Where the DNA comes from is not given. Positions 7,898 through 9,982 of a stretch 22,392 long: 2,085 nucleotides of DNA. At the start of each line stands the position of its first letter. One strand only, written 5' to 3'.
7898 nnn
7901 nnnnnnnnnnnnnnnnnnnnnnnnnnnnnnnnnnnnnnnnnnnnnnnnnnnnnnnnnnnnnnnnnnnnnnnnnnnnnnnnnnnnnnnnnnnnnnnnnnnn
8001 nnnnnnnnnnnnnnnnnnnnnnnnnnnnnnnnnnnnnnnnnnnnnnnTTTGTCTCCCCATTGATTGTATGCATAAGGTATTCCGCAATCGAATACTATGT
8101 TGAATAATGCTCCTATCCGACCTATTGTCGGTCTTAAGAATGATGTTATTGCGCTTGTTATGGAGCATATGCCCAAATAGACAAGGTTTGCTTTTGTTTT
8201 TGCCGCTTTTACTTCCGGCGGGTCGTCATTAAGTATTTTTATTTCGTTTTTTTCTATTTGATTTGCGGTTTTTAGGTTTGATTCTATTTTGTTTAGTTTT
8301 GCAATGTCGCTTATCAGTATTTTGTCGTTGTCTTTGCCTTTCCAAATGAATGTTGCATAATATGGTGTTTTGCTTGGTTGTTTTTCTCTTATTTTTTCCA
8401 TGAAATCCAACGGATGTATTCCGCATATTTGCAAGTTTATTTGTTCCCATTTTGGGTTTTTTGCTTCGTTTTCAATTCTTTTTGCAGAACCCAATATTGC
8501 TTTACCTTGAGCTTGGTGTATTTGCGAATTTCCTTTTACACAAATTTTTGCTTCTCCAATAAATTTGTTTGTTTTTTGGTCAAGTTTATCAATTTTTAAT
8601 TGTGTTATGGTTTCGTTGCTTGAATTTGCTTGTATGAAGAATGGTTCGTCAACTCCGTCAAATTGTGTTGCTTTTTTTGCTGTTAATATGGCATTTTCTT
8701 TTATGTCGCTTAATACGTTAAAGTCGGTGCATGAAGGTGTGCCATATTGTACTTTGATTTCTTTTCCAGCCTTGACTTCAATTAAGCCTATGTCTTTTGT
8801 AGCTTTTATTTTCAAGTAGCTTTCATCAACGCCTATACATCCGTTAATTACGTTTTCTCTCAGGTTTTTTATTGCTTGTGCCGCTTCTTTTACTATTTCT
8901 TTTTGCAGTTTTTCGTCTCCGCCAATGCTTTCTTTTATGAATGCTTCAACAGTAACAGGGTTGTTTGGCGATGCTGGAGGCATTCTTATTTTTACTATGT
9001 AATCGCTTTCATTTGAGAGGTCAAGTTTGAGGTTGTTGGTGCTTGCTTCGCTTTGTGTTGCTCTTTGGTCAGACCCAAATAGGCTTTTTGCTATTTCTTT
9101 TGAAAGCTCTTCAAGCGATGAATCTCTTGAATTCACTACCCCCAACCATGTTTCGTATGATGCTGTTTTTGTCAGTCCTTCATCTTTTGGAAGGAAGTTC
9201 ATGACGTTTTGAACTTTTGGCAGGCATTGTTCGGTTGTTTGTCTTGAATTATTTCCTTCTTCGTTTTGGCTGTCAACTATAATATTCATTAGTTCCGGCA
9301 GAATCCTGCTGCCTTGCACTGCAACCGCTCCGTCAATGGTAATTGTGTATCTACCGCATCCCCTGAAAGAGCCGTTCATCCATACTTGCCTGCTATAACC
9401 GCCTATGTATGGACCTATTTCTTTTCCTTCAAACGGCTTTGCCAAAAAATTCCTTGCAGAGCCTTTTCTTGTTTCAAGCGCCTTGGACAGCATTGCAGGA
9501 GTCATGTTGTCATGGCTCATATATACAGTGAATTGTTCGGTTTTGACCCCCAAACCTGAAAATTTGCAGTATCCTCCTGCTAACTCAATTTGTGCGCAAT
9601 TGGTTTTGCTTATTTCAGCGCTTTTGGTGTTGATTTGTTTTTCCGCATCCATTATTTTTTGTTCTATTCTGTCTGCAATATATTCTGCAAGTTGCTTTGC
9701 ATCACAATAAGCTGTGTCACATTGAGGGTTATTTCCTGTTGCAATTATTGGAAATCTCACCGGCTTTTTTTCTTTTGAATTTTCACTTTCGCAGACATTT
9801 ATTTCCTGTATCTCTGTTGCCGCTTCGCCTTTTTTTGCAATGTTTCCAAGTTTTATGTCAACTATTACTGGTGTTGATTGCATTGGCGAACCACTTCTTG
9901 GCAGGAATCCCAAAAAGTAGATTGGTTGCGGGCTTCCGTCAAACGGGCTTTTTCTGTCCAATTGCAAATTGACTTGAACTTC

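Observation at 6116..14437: Giant 2,773-aa membrane-anchored surface protein with mostly unassignable sequence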

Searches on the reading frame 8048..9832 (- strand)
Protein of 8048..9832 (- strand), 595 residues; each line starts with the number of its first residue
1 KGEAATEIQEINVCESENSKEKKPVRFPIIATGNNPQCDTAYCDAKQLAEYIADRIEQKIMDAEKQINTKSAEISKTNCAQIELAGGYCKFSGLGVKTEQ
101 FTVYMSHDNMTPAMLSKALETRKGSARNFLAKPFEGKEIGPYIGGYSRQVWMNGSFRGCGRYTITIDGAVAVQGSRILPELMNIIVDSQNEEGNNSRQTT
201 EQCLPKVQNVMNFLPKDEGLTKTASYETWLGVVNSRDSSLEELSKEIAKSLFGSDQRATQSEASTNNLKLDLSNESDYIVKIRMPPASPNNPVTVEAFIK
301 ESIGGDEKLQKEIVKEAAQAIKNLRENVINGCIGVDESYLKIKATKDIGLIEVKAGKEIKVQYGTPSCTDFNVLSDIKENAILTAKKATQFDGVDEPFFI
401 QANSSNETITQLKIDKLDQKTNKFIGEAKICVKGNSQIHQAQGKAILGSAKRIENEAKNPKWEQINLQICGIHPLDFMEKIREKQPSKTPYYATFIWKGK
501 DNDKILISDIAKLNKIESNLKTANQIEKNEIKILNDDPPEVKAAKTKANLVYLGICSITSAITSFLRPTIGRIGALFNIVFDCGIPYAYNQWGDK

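Call 31: search_solved_structures(query=A2, max_evalue=1)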
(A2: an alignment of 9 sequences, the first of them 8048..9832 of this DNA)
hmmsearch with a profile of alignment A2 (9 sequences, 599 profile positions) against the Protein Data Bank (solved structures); distinct sequences matched with E-value up to 1: 0.

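Call 37: predict_structure(alignment_id=A2)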
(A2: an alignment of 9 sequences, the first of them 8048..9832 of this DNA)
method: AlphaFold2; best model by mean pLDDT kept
length: 595 residues; sequences in the alignment: 9
mean_pLDDT: 75.9   pTM: 0.54
mean pLDDT of the five models: 75.9, 68.4, 66.7, 63.2, 62.7
residues with pLDDT >= 90: 94; 70-90: 300; 50-70: 181; < 50: 20
segments of 3 or more residues with pLDDT < 50: 523-527
pLDDT, mean of each block of 10 residues (from residue 1): 67 75 79 75 85 92 91 85 87 88 80 88 88 69 72 75 88 87 82 59 57 59 57 82 86 82 73 79 72 80 73 84 77 83 72 90 89 84 93 93 81 85 88 86 91 65 88 62 59 53 56 55 47 67 70 68 55 65 70 58
secondary structure, 60 per line:
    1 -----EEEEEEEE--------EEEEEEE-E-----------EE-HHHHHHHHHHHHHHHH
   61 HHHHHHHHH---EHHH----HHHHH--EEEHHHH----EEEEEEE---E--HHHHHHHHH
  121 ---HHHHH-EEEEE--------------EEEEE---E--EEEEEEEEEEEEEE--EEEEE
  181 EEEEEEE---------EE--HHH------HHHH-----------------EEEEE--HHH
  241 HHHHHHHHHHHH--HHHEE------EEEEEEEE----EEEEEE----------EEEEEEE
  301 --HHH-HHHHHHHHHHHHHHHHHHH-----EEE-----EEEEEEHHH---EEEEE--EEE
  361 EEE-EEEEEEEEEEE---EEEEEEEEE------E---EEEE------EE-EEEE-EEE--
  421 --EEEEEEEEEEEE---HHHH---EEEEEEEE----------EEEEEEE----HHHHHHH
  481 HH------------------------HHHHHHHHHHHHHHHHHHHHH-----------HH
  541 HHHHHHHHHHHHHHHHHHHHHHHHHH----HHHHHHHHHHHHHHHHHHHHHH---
elements in order: E6-13 E22-28 H45-69 H81-85 E88-90 H91-94 E99-105 H112-120 H124-128 E130-134 E149-153 E160-173 E176-187 H210-213 E231-235 H238-252 E266-273 E278-283 E294-300 H307-325 E331-333 E339-344 E351-355 E358-363 E365-375 E379-387 E398-401 E411-414 E416-418 E423-434 H438-441 E445-452 E463-469 H474-482 H507-527 H539-566 H571-592

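Call 42: fold_search(model_id=the predicted structure, library=pdb)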
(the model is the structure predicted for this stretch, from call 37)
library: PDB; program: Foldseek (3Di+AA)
matches with E <= 10: 1641; with E <= 0.001: 1
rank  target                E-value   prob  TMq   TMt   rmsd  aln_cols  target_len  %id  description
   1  3oq3_B                9.8e-04  0.96  0.15  0.25  19.0       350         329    7  Structural Basis of Type-I Interferon Sequestration by a Poxvirus Decoy Receptor (released 2011-05-18)
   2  7e1y_A                1.6e-03  1.00  0.14  0.15   8.5       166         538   11  Staphylothermus marinus amylopullulanase -SmApu (released 2022-02-09)
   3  5mje_B                1.6e-03  0.92  0.10  0.34  13.2       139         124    9  Crystal structure of the HigB2 toxin in complex with Nb8 (released 2017-04-05)
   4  2xwx_A                2.8e-03  0.63  0.13  0.18  21.8       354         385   12  Vibrio cholerae colonization factor GbpA crystal structure (released 2011-11-16)
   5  3hrz_B                3.2e-03  0.97  0.15  0.31  20.5       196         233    9  Cobra Venom Factor (CVF) in complex with human factor B (released 2009-07-07)
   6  9ucl_D                3.6e-03  0.72  0.11  0.22  16.9       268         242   12  CryoEM structure of IgV domain of human Nectin-4 with Trimbody (released 2026-02-11)
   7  5jpm_B                4.2e-03  0.99  0.13  0.11   8.5       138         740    6  Structure of the complex of human complement C4 with MASP-2 rebuilt using iMDFF (released 2016-08-10)
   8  2okm                  5.0e-03  0.51  0.09  0.24  12.1       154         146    8  Crystal structure of ACE19, the collagen binding subdomain of Enterococcus faecalis surface protein ACE (released 2008-01-22)
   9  6tlc_A                5.3e-03  0.77  0.12  0.14  15.9       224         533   10  Unphosphorylated human STAT3 in complex with MS3-6 monobody (released 2020-07-22)
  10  7sg1_F                5.3e-03  0.72  0.11  0.26  11.4       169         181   11  XPA5 TCR in complex with HLA-DQ2-alpha1 (released 2022-02-23)
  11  7cjq_B                5.6e-03  0.99  0.12  0.51   5.6       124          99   10  Structure of DLA-88*001:04 (released 2020-08-26)
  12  6ysq_C                6.2e-03  0.99  0.14  0.13  16.0       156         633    8  The hC4Nb8 complement inhibitory nanobody in complex with C4b (released 2020-06-24)
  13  5lfv_B                6.2e-03  0.96  0.13  0.23   9.2       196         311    8  Crystal structure of glycosylated Myelin-associated glycoprotein (MAG) Ig1-3 with soaked trisaccharide ligand (released 2016-12-14)
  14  5fqh_A                6.6e-03  1.00  0.14  0.14   7.3       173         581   10  The details of glycolipid glycan hydrolysis by the structural analysis of a family 123 glycoside hydrolase from Clostr (released 2016-03-30)
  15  8hbj_F                6.6e-03  0.95  0.12  0.39   7.4       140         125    8  cocktail of FMDV (A/TUR/14/98) in complex with M678F and M688F (released 2023-11-01)
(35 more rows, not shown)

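Call 95: search_protein_families(library=ncbifam, alignment_id=A2, max_evalue=10)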
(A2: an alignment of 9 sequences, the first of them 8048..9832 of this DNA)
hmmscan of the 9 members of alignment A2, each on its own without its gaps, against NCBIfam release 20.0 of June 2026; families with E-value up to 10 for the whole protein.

A. member 1, window:8048-9832:- (595 aa): 0 families

B. families by the number of members that match (of 9 scanned): 1 family
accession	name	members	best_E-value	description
NF010125.0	PRK13602.1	1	0.082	50S ribosomal protein L7ae-like protein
